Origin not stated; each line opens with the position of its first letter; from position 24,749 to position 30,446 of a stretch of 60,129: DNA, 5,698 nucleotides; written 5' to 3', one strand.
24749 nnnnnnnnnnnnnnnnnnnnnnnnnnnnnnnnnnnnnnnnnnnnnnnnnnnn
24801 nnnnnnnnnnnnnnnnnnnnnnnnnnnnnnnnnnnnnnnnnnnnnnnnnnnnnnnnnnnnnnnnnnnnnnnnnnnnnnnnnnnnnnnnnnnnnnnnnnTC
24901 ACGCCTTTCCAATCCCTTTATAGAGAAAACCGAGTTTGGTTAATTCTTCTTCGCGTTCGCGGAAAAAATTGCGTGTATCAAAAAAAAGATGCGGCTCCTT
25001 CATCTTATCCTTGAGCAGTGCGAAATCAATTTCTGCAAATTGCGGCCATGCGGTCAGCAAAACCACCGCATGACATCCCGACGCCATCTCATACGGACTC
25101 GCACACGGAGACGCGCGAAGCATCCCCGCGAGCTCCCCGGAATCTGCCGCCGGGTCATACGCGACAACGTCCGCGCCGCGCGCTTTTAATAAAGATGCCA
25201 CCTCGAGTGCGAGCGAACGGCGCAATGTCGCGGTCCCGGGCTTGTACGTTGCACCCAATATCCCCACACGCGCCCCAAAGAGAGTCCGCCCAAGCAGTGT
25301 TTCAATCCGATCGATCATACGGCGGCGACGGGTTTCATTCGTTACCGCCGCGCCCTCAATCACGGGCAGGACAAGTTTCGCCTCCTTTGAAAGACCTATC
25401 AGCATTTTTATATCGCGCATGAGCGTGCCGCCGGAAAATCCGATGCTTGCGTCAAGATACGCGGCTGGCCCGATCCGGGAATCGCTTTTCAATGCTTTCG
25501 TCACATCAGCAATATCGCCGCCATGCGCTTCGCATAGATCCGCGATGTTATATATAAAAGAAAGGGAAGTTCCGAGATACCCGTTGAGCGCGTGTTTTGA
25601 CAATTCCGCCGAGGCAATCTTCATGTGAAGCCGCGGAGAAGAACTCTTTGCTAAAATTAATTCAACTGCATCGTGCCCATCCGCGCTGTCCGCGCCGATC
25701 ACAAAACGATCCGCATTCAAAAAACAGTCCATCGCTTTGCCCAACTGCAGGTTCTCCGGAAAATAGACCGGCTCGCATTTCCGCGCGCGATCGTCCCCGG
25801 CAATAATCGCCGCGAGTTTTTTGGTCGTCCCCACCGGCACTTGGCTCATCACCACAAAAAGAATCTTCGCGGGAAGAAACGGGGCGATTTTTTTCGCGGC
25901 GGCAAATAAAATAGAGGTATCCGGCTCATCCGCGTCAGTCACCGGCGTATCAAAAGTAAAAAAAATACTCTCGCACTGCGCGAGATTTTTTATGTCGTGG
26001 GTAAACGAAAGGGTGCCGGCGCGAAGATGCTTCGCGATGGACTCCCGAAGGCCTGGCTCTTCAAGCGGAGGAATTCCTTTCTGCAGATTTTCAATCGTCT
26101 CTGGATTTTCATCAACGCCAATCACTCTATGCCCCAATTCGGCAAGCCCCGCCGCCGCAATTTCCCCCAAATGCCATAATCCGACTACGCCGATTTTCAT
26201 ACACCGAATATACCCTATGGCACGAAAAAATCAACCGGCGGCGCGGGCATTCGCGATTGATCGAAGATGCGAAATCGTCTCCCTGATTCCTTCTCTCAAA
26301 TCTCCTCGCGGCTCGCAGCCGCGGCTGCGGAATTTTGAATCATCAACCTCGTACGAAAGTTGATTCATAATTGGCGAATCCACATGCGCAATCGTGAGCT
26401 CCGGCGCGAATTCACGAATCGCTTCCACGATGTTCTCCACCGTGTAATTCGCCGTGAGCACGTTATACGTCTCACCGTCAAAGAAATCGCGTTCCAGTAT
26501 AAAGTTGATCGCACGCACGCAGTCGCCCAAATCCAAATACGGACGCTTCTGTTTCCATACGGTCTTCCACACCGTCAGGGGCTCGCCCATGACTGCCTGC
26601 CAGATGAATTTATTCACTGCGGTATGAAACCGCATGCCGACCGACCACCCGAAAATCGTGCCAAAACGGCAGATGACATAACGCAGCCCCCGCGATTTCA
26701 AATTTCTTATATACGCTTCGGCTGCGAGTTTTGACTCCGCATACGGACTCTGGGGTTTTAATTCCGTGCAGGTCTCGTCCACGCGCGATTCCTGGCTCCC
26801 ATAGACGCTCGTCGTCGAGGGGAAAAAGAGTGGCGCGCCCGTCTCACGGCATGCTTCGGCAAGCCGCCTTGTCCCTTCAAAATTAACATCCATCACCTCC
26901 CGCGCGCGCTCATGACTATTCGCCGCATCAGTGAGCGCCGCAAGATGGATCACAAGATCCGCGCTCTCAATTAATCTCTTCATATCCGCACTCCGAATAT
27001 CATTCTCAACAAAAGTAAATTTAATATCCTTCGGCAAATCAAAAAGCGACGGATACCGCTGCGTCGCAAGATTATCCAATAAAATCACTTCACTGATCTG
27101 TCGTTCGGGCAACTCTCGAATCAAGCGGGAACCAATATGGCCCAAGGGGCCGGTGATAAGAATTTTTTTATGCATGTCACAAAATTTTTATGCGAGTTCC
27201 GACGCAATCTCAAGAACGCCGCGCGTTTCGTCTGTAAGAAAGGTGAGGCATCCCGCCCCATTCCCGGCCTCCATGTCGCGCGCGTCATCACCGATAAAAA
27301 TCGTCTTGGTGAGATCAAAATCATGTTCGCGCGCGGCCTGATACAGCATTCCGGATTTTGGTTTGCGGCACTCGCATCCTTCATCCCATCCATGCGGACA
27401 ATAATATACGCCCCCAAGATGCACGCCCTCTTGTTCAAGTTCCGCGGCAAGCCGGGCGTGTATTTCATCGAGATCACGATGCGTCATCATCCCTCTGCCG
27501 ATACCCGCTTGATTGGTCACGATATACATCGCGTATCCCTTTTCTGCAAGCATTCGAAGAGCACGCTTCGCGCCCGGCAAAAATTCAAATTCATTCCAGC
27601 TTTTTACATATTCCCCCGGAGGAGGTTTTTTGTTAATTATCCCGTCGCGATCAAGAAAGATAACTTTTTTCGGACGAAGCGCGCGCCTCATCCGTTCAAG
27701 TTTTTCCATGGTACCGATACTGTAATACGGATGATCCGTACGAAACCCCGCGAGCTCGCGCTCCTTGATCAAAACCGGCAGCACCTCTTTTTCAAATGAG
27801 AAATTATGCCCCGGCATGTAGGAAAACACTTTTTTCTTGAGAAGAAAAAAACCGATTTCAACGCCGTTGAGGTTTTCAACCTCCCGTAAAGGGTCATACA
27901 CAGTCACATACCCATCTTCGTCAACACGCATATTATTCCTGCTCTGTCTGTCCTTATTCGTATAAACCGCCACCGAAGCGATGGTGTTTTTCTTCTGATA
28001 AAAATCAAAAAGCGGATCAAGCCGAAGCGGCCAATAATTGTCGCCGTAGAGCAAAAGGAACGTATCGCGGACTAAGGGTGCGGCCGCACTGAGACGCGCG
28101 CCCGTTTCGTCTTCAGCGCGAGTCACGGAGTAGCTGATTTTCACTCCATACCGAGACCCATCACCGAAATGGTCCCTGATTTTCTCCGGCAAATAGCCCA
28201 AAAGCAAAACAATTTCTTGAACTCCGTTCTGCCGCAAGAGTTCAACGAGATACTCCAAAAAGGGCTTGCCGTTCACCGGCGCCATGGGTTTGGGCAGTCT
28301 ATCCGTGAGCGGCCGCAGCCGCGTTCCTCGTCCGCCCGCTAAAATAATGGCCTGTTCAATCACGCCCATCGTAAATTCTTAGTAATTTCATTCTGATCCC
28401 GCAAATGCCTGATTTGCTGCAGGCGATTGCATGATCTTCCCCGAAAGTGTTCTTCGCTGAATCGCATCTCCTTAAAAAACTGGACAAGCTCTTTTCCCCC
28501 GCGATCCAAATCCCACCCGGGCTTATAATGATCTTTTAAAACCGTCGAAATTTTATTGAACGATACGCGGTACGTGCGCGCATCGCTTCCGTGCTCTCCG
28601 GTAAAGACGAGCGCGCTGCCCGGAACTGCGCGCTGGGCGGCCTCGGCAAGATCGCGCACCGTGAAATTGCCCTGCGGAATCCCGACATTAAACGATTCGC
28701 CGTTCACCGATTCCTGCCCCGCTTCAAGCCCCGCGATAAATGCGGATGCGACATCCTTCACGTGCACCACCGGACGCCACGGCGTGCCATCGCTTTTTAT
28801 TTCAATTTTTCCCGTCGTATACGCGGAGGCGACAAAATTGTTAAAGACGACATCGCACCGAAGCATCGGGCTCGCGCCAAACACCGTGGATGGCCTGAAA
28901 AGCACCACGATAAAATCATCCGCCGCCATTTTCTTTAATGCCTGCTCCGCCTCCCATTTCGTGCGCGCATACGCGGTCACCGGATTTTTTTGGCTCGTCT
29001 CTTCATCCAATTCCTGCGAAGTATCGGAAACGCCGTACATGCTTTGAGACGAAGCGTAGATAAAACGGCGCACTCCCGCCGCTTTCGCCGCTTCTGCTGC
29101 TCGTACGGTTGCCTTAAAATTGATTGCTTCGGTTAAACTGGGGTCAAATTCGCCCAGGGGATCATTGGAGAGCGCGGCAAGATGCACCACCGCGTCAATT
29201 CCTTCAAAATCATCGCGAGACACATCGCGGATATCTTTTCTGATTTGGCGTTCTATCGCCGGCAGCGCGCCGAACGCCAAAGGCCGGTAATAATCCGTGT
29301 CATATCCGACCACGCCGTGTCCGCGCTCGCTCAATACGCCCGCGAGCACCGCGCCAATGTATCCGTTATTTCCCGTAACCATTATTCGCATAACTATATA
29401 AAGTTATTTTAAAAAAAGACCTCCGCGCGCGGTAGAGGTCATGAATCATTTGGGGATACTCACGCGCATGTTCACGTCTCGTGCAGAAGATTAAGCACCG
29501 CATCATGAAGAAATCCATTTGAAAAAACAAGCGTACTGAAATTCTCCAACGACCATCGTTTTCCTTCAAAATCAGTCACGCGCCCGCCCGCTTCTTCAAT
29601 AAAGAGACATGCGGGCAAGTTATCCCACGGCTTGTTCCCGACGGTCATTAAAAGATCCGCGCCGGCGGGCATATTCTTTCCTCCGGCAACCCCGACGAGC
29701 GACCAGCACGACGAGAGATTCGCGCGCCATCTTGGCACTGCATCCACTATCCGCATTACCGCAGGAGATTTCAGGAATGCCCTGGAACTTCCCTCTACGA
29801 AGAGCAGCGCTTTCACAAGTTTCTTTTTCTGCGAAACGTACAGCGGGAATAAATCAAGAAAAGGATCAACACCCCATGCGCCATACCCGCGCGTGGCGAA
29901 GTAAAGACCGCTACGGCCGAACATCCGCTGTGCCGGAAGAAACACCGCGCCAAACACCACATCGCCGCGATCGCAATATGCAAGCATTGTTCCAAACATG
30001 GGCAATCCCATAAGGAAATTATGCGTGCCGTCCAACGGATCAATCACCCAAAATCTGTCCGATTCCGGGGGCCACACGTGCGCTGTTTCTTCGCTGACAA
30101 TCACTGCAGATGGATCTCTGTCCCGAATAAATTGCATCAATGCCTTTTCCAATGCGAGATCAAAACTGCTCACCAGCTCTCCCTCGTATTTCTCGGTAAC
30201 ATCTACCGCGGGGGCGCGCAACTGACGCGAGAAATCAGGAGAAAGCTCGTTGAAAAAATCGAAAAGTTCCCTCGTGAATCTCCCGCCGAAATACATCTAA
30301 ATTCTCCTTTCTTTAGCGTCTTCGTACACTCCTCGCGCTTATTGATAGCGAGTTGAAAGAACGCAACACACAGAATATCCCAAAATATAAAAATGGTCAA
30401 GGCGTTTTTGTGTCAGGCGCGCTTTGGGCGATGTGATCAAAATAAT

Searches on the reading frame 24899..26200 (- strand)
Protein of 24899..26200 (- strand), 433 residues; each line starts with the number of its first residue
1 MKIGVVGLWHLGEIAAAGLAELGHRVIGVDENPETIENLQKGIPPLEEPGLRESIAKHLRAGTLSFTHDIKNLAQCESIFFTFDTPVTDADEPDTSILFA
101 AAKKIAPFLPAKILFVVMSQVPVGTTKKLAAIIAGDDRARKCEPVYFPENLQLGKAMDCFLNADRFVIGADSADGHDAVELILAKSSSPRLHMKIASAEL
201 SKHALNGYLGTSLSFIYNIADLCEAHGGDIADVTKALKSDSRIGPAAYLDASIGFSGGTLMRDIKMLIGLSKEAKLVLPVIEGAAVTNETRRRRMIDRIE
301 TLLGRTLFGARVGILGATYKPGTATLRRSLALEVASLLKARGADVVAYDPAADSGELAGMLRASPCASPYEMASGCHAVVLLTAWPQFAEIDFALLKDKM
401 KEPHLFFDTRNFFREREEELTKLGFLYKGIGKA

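Call 15: search_protein_families(library=pfam, proteins=[window:24899-26200:-], max_evalue=0.0001)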
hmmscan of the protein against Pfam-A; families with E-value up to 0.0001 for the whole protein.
window:24899-26200:- (433 aa): 3 families
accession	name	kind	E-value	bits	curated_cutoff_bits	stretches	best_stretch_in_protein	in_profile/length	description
PF03721.20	UDPG_MGDP_dh_N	-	3.8e-35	121.6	27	1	1-177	1-182/187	UDP-glucose/GDP-mannose dehydrogenase family, NAD binding domain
PF03720.21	UDPG_MGDP_dh_C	-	6.8e-25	87.9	30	1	313-414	1-102/103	UDP-glucose/GDP-mannose dehydrogenase family, UDP binding domain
PF00984.24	UDPG_MGDP_dh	-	3.1e-18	66.1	25.4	1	197-289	2-93/94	UDP-glucose/GDP-mannose dehydrogenase family, central domain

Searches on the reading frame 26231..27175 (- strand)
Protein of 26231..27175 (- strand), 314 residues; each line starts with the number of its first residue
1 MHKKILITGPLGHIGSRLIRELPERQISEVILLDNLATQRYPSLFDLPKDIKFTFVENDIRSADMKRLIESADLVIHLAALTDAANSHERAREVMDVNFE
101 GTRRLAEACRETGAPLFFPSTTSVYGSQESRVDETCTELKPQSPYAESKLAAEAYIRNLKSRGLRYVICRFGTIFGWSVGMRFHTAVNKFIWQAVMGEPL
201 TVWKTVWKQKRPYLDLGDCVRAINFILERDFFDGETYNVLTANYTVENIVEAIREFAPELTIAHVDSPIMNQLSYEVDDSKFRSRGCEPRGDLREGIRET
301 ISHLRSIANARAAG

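Call 15: search_protein_families(library=pfam, proteins=[window:26231-27175:-], max_evalue=0.0001)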
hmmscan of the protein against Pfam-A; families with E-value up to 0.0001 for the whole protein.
window:26231-27175:- (314 aa): 7 families
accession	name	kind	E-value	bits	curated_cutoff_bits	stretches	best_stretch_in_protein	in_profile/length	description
PF01370.27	Epimerase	-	3e-42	145.1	20.9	1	5-239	1-239/240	NAD dependent epimerase/dehydratase family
PF16363.11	GDP_Man_Dehyd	-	2.4e-29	103.3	27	1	6-251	1-268/332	GDP-mannose 4,6 dehydratase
PF04321.23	RmlD_sub_bind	-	4.2e-21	75.7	27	1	4-177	2-154/287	RmlD substrate binding domain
PF01073.25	3Beta_HSD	-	1.3e-19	70.8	22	1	6-158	1-159/280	3-beta hydroxysteroid dehydrogenase/isomerase family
PF07993.18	NAD_binding_4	-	5.9e-15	55.5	20.1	1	60-178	77-211/258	Male sterility protein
PF02719.21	Polysacc_synt_2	-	7e-11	42.3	20.2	1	5-202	1-194/293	Polysaccharide biosynthesis protein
PF13460.12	NAD_binding_10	-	1e-08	35.7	27.2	1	12-174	4-146/184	NAD(P)H-binding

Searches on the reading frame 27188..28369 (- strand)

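Call 15: search_protein_families(library=pfam, proteins=[window:27188-28369:-], max_evalue=0.0001)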
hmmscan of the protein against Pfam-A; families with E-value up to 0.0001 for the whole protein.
window:27188-28369:- (393 aa): 7 families
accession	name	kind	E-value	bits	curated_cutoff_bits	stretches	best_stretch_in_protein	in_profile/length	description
PF00483.29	NTP_transferase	-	6.9e-22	78.7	21.2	1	7-207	2-216/245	Nucleotidyl transferase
PF12804.13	NTP_transf_3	-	1.7e-10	41.8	27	1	7-110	1-95/160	MobA-like NTP transferase domain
PF13242.12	Hydrolase_like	-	6e-09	36.1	22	1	334-379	2-48/75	HAD-hyrolase-like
PF00702.32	Hydrolase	-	1.3e-08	35.9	26.4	1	240-373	77-191/191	haloacid dehalogenase-like hydrolase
PF13419.12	HAD_2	-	1.5e-08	35.4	23.8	0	333-376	132-175/178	Haloacid dehalogenase-like hydrolase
PF08645.17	PNK3P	-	3.8e-08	33.7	22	1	235-364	1-128/161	Polynucleotide kinase 3 phosphatase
PF12710.13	HAD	-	8.3e-05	23.5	27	0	259-368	77-187/189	haloacid dehalogenase-like hydrolase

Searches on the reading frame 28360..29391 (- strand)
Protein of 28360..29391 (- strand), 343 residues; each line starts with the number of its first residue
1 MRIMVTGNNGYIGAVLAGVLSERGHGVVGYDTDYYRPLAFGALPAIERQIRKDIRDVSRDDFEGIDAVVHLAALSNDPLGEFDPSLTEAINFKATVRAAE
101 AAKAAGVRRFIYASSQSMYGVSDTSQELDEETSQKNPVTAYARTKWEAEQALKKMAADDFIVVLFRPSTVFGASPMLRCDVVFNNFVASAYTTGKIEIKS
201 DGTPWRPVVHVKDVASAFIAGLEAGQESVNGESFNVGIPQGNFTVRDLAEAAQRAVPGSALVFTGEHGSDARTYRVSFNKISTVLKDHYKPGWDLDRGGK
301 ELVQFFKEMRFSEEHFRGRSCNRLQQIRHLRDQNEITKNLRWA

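Call 15: search_protein_families(library=pfam, proteins=[window:28360-29391:-], max_evalue=0.0001)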
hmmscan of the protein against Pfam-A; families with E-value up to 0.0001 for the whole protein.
window:28360-29391:- (343 aa): 6 families
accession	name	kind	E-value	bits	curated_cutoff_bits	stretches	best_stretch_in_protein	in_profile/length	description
PF01370.27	Epimerase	-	1.6e-43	149.3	20.9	1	3-237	1-240/240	NAD dependent epimerase/dehydratase family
PF04321.23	RmlD_sub_bind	-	3e-18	66.4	27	1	1-175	1-156/287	RmlD substrate binding domain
PF16363.11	GDP_Man_Dehyd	-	1.8e-15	57.7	27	1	4-236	1-255/332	GDP-mannose 4,6 dehydratase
PF01073.25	3Beta_HSD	-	6.4e-15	55.4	22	1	4-224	1-231/280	3-beta hydroxysteroid dehydrogenase/isomerase family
PF07993.18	NAD_binding_4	-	4.2e-10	39.7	20.1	1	63-176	87-213/258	Male sterility protein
PF13460.12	NAD_binding_10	-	8.5e-08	32.7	27.2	1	59-162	55-141/184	NAD(P)H-binding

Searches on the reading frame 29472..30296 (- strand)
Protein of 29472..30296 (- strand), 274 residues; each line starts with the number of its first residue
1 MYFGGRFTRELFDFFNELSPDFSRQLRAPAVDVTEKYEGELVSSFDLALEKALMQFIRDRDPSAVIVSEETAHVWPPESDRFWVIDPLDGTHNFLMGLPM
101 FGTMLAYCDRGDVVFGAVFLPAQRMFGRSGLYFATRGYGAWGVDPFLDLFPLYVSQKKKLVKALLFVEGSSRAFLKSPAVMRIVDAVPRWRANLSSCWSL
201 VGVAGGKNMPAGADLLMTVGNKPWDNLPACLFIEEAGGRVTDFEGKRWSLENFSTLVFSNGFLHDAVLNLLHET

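Call 15: search_protein_families(library=pfam, proteins=[window:29472-30296:-], max_evalue=0.0001)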
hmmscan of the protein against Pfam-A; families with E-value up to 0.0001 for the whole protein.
window:29472-30296:- (274 aa): 1 family
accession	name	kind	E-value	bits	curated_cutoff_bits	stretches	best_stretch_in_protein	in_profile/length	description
PF00459.30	Inositol_P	-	9.2e-33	114.3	27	1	35-272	34-267/271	Inositol monophosphatase family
